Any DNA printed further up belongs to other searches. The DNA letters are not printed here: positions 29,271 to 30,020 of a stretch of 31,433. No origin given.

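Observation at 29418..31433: Giant repeat-built multiheme cytochrome c (about 29 CxxCH-type motifs in 671 aa, gene continues past window edge)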

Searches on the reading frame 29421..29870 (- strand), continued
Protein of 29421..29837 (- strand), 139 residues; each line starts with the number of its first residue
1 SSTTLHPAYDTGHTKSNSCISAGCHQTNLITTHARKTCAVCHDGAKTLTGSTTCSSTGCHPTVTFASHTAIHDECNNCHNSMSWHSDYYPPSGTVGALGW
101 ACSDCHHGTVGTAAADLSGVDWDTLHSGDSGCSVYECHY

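Call 85: search_solved_structures(query=A4, max_evalue=1e-8, show_alignments=5)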
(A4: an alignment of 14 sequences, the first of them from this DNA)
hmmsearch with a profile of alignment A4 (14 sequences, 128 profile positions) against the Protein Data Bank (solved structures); distinct sequences matched with E-value up to 1e-8: 5.
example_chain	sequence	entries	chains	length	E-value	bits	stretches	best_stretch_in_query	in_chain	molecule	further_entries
2e84_A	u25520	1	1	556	6.2e-13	52.3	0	32-102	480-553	High-molecular-weight cytochrome c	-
1h29_A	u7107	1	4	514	2.5e-11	47.1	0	29-102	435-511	HIGH-MOLECULAR-WEIGHT CYTOCHROME C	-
1gws_A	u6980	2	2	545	5.1e-11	46.1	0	29-102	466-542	HIGH-MOLECULAR-WEIGHT CYTOCHROME C | High-molecular-weight cytochrome c precursor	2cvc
1z1n_X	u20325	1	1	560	6e-11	45.9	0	32-100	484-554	sixteen heme cytochrome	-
3ov0_A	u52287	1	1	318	1.2e-09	41.7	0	28-102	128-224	Cytochrome c family protein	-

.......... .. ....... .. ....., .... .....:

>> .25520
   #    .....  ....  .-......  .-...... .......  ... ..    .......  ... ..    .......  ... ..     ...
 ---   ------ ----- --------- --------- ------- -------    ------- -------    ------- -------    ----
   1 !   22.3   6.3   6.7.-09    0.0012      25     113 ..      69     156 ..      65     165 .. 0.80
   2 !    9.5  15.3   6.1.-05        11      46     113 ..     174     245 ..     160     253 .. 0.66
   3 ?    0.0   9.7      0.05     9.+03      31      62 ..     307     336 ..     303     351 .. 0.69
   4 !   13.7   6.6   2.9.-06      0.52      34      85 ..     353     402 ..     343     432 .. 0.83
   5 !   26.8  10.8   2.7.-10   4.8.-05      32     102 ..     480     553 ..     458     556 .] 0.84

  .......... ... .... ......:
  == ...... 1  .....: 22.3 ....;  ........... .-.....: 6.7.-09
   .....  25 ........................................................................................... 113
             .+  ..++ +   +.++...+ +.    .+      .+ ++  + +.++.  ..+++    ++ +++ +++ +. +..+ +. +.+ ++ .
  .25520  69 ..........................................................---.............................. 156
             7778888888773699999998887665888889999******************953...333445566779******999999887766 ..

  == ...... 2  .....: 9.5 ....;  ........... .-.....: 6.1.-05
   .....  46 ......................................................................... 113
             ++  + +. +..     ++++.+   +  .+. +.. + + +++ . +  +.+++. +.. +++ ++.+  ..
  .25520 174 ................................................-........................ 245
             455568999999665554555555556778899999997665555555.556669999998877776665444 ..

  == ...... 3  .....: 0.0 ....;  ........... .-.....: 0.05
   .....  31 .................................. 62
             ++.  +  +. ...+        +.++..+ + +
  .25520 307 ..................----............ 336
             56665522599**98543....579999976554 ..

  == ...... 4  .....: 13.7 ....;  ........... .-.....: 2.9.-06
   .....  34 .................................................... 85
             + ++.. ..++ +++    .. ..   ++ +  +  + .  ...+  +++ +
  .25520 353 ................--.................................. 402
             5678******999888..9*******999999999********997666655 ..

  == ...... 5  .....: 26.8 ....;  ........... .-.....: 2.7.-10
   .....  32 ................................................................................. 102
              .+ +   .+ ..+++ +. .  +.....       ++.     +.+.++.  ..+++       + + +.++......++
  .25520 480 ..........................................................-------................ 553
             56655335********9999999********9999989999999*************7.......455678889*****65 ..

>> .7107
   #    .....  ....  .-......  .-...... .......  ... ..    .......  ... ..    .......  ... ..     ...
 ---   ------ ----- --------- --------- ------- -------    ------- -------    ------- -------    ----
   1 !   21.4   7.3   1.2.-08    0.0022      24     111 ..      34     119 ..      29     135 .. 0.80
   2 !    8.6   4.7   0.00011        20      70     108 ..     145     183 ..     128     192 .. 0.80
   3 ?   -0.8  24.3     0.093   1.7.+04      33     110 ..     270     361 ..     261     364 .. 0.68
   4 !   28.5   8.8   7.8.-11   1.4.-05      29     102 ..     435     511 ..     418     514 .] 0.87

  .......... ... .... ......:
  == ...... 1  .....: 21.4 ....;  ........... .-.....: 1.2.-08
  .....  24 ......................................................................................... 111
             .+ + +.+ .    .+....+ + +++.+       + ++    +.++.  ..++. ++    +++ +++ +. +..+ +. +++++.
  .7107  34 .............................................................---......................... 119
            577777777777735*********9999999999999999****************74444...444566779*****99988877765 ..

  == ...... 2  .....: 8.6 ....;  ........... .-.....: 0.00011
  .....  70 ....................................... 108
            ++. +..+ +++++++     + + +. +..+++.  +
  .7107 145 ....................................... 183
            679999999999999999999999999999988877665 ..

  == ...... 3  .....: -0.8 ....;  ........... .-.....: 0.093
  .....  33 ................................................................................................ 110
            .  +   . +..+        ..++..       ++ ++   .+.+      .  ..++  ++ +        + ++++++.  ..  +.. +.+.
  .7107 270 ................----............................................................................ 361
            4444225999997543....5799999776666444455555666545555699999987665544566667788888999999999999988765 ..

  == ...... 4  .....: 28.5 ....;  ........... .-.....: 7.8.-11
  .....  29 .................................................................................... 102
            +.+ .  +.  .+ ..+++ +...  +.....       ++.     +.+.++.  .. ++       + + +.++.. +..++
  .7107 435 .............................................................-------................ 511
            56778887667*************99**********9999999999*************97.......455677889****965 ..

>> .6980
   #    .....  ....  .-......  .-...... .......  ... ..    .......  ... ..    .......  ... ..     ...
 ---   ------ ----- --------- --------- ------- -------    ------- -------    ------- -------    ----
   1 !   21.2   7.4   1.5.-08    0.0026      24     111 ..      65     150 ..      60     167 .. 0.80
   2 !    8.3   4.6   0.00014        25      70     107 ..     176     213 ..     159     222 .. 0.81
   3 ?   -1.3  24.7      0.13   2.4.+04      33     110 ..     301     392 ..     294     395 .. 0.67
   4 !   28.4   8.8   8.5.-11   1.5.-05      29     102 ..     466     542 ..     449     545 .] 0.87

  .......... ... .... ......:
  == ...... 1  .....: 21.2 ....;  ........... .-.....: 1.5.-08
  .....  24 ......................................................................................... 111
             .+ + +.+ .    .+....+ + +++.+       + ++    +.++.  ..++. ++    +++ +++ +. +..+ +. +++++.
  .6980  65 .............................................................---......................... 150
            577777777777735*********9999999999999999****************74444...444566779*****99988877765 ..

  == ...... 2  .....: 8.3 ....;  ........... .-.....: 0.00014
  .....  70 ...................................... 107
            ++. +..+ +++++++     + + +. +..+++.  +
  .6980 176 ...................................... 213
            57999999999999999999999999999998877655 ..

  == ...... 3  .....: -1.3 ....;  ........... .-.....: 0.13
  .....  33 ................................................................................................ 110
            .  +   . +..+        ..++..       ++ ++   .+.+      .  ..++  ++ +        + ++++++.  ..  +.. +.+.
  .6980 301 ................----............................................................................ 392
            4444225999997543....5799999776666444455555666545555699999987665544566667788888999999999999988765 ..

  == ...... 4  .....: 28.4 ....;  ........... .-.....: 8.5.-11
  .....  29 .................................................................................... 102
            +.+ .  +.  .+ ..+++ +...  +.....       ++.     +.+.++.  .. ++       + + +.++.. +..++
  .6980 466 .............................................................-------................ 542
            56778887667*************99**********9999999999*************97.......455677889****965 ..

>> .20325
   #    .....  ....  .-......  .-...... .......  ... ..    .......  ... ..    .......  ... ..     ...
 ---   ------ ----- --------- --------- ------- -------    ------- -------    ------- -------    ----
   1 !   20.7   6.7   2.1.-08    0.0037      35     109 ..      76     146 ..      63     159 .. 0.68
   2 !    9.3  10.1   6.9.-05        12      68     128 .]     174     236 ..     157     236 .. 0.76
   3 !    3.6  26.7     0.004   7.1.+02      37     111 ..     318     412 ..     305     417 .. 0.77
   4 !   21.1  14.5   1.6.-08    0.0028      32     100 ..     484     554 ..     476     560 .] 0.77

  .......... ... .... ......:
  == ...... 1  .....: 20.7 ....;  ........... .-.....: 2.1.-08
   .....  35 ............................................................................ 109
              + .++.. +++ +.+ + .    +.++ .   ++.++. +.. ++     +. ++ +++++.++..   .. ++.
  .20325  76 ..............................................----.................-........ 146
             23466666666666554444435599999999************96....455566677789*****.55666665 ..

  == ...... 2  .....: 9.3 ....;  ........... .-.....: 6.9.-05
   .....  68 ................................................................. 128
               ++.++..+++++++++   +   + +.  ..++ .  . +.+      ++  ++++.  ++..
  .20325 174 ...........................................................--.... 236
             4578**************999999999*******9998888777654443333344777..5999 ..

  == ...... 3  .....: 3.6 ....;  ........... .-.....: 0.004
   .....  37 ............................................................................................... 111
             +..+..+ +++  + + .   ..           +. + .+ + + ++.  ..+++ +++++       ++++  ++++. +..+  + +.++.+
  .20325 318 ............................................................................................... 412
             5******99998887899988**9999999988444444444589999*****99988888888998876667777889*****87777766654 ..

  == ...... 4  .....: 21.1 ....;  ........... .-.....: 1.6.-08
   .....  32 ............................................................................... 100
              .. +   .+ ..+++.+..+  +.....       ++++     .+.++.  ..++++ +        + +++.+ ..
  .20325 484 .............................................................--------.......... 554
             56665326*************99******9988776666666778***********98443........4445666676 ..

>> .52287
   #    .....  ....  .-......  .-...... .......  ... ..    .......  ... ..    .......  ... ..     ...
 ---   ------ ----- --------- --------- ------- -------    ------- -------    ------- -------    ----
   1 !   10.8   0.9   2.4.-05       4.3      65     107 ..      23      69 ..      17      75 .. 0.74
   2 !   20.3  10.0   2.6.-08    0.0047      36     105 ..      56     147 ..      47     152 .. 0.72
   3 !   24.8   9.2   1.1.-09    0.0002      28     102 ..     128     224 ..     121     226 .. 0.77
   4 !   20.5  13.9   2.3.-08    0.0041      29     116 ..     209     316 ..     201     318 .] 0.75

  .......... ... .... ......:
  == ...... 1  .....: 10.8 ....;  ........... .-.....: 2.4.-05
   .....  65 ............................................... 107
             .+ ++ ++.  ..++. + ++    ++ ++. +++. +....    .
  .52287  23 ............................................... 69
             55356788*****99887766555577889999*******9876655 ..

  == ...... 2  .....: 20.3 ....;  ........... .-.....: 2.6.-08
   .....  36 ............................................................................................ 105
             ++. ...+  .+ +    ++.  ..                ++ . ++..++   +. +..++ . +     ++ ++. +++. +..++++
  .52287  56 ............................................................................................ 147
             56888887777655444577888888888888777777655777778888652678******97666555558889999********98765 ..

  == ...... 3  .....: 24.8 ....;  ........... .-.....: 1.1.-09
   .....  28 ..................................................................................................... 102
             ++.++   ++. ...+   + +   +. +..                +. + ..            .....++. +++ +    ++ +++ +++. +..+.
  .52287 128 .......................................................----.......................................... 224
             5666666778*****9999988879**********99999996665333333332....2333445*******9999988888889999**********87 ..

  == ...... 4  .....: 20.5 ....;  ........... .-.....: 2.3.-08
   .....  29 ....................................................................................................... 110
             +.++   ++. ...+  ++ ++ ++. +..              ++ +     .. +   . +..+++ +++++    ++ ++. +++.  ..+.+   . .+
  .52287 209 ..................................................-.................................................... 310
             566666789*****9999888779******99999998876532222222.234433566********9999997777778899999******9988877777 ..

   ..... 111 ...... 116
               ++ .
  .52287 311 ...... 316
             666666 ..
